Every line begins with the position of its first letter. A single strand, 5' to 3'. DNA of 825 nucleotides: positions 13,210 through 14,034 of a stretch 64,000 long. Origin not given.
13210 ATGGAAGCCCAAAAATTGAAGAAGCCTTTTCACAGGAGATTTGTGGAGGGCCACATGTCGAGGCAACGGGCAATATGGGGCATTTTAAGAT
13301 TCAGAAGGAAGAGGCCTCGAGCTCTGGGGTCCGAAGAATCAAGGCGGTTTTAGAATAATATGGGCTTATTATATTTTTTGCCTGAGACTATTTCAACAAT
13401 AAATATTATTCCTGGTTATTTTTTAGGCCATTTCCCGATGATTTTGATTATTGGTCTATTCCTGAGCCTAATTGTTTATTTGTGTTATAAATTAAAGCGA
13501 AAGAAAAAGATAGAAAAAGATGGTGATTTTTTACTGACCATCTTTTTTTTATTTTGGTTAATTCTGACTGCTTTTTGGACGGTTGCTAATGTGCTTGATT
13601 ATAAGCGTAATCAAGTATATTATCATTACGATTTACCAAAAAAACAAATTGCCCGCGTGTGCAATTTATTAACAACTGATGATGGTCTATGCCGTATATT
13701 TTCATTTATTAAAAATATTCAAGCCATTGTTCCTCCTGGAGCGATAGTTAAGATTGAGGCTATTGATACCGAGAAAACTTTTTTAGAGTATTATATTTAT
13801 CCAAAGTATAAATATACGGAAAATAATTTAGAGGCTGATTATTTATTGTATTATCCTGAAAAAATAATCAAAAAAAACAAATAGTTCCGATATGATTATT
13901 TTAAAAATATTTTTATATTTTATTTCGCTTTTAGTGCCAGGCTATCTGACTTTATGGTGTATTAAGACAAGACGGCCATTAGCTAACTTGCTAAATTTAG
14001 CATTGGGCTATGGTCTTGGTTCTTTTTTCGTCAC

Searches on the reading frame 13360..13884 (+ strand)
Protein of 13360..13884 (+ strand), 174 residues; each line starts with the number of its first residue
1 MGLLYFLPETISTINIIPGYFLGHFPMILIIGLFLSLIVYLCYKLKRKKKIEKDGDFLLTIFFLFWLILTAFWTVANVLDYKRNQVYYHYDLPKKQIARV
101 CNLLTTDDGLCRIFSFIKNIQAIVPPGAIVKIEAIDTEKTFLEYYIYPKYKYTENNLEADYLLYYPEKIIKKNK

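Call 67: search_protein_families(library=pfam, proteins=[window:13360-13884:+], max_evalue=0.001)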
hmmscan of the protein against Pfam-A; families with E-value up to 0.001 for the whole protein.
window:13360-13884:+ (174 aa): 1 family
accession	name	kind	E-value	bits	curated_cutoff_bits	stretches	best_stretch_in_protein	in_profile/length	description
PF01061.29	ABC2_membrane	-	0.00042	20.3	26.9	1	12-79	91-156/211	ABC-2 type transporter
